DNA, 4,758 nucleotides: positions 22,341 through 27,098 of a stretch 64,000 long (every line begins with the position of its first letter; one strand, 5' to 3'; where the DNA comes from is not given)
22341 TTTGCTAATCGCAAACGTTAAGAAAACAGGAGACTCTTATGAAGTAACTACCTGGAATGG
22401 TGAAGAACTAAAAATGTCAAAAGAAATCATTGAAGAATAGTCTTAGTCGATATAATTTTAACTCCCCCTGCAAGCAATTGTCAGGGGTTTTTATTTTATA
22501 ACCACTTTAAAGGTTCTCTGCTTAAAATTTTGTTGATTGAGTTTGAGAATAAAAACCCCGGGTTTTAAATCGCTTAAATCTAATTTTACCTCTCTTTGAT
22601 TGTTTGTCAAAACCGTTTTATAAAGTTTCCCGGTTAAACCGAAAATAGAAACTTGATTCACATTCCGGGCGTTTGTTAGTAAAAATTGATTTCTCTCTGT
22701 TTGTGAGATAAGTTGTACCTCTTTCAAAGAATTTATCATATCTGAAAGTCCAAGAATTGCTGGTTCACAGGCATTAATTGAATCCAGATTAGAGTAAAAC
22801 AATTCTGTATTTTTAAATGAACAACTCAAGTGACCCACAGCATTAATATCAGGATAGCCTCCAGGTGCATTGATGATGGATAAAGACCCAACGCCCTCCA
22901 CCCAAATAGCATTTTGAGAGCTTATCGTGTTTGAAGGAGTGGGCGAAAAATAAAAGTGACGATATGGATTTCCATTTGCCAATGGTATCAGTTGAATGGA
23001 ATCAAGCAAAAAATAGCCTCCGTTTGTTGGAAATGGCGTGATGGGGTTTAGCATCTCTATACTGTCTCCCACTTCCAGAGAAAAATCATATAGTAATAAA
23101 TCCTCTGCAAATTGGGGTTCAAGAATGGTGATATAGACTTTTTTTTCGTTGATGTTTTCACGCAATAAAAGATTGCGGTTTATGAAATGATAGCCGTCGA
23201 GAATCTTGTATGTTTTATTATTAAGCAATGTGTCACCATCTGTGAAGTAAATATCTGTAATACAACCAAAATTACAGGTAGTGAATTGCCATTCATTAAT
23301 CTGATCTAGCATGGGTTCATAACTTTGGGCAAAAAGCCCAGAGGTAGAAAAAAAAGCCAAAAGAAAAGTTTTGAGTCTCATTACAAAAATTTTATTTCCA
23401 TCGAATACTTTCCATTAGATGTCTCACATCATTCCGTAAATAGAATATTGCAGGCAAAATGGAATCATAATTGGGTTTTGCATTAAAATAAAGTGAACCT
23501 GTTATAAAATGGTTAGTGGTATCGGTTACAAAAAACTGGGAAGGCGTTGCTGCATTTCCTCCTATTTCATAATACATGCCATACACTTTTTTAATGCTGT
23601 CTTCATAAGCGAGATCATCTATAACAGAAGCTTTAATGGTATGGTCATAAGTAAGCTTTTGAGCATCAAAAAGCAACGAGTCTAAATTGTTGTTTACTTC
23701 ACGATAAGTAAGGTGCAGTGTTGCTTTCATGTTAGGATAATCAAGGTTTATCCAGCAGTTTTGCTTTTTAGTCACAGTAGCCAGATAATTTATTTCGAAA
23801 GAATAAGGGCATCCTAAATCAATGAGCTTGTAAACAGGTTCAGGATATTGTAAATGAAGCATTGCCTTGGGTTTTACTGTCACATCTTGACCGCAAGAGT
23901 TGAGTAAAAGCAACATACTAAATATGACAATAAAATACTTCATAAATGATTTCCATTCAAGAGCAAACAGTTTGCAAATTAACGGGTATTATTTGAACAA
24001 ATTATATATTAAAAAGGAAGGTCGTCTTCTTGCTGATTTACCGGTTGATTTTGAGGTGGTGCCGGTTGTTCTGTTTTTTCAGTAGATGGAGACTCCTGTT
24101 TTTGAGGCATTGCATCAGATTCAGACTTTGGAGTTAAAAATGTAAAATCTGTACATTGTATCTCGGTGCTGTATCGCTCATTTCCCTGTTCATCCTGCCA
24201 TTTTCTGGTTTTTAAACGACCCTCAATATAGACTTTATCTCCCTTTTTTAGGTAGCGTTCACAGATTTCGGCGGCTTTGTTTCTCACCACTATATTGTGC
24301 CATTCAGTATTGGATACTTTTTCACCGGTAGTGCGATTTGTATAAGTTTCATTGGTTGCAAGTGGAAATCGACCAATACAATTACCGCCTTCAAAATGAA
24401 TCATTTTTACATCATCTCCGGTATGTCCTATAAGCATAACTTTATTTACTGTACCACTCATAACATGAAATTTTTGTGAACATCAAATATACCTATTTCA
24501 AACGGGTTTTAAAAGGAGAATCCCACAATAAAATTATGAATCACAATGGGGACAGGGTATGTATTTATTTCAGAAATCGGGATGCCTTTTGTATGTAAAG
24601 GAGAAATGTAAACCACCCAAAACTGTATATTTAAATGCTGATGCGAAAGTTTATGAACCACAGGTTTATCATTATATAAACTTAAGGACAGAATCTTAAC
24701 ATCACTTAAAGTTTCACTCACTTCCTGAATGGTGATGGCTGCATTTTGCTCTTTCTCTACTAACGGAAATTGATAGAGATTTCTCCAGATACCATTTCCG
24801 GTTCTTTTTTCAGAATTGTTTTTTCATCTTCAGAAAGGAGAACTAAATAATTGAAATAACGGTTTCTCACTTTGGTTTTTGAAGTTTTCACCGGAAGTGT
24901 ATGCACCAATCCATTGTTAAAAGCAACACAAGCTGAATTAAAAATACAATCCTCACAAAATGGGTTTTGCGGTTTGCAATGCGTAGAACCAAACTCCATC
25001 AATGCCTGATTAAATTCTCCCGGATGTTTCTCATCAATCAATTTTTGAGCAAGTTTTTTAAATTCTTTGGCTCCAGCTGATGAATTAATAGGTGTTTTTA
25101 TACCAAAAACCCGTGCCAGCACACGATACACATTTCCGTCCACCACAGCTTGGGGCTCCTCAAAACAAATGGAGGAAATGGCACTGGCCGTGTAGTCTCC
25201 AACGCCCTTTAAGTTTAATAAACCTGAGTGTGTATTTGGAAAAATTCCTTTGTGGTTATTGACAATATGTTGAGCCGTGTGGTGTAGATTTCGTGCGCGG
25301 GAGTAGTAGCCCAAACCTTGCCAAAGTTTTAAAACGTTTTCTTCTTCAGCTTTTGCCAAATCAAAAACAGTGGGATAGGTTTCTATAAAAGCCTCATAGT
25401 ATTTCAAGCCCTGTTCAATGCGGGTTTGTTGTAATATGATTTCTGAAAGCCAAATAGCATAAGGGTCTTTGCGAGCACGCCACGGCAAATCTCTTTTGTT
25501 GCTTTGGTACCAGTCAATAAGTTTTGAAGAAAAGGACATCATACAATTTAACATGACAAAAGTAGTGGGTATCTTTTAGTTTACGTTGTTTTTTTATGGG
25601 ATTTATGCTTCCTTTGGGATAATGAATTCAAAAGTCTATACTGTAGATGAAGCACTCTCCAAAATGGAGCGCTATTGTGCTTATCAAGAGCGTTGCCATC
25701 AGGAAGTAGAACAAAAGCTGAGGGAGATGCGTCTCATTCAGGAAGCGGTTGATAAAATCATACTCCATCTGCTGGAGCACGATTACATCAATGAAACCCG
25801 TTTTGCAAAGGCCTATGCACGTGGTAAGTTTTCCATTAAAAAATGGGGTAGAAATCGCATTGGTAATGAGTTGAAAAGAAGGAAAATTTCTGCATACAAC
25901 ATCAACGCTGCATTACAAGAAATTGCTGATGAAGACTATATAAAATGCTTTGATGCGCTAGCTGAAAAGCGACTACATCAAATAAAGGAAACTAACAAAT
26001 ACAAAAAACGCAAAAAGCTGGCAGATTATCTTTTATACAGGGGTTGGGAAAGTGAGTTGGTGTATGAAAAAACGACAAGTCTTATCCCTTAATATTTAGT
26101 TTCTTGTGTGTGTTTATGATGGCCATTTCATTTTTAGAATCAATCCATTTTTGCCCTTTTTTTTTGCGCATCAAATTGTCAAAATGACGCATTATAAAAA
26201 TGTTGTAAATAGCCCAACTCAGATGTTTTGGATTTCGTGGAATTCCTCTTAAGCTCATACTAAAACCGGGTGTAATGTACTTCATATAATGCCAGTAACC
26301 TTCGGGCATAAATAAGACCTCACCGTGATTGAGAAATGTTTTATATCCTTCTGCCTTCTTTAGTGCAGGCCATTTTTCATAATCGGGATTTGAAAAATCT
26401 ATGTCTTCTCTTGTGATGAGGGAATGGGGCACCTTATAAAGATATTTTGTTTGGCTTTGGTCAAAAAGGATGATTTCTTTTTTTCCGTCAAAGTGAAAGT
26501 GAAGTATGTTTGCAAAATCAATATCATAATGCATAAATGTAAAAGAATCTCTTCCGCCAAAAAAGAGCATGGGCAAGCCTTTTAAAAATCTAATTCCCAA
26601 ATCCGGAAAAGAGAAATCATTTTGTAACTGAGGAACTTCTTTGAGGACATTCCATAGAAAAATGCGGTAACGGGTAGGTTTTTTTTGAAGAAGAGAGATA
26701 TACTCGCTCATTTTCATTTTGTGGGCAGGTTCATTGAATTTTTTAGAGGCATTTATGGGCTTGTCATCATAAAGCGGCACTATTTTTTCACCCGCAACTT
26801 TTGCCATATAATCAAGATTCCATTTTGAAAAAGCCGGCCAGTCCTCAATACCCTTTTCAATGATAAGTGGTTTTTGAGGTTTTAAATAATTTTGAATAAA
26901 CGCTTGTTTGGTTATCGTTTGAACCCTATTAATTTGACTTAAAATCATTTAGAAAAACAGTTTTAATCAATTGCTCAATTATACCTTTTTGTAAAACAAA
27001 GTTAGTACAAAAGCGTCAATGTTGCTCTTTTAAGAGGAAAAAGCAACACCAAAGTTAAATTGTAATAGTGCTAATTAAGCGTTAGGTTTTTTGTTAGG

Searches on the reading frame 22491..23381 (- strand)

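Call 71: search_protein_families(library=pfam, max_evalue=0.00001, proteins=[window:22491-23381:-])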
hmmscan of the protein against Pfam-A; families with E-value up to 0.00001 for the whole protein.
window:22491-23381:- (296 aa): 1 family
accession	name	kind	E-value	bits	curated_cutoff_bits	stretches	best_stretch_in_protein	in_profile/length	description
PF18962.6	Por_Secre_tail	-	3.1e-06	27.8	27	1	238-294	17-74/75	Secretion system C-terminal sorting domain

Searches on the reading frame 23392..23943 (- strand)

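Call 71: search_protein_families(library=pfam, max_evalue=0.00001, proteins=[window:23392-23943:-])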
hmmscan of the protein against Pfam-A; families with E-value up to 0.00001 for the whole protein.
window:23392-23943:- (183 aa): 1 family
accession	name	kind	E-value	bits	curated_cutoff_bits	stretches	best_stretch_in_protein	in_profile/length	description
PF25593.1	GldD_lipo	-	3.8e-65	219.4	27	1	19-182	2-170/170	Gliding motility lipoprotein GldD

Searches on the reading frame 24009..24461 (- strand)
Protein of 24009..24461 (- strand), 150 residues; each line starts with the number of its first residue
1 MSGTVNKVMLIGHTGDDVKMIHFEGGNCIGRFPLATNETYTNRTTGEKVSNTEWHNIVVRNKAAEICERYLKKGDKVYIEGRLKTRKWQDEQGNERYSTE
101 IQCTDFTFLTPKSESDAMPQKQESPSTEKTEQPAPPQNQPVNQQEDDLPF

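Call 71: search_protein_families(library=pfam, max_evalue=0.00001, proteins=[window:24009-24461:-])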
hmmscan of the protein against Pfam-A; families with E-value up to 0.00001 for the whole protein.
window:24009-24461:- (150 aa): 1 family
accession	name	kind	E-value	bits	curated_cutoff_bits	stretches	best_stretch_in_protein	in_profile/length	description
PF00436.31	SSB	-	2.5e-30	105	26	1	5-109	1-104/104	Single-strand binding protein family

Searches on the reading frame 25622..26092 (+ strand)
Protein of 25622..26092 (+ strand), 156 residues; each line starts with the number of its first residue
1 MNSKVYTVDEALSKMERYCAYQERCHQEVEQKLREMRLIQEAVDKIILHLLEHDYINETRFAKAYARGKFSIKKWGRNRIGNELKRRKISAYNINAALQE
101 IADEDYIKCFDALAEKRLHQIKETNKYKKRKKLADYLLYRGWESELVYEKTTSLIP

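Call 71: search_protein_families(library=pfam, max_evalue=0.00001, proteins=[window:25622-26092:+])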
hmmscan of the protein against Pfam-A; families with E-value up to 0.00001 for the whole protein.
window:25622-26092:+ (156 aa): 2 families
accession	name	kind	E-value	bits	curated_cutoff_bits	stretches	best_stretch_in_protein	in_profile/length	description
PF02631.22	RecX_HTH2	-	1.4e-14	54.5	26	1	57-98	1-42/42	RecX, second three-helix domain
PF21981.2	RecX_HTH3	-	5.5e-09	36.5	26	1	109-149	6-46/48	RecX, third three-helix domain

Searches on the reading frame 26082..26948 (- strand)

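Call 71: search_protein_families(library=pfam, max_evalue=0.00001, proteins=[window:26082-26948:-])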
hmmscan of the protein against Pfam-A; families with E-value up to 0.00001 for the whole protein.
window:26082-26948:- (288 aa): 1 family
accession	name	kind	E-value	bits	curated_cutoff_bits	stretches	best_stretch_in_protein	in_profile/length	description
PF13621.12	Cupin_8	-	1.3e-29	104.3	27.4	1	15-224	3-234/252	Cupin-like domain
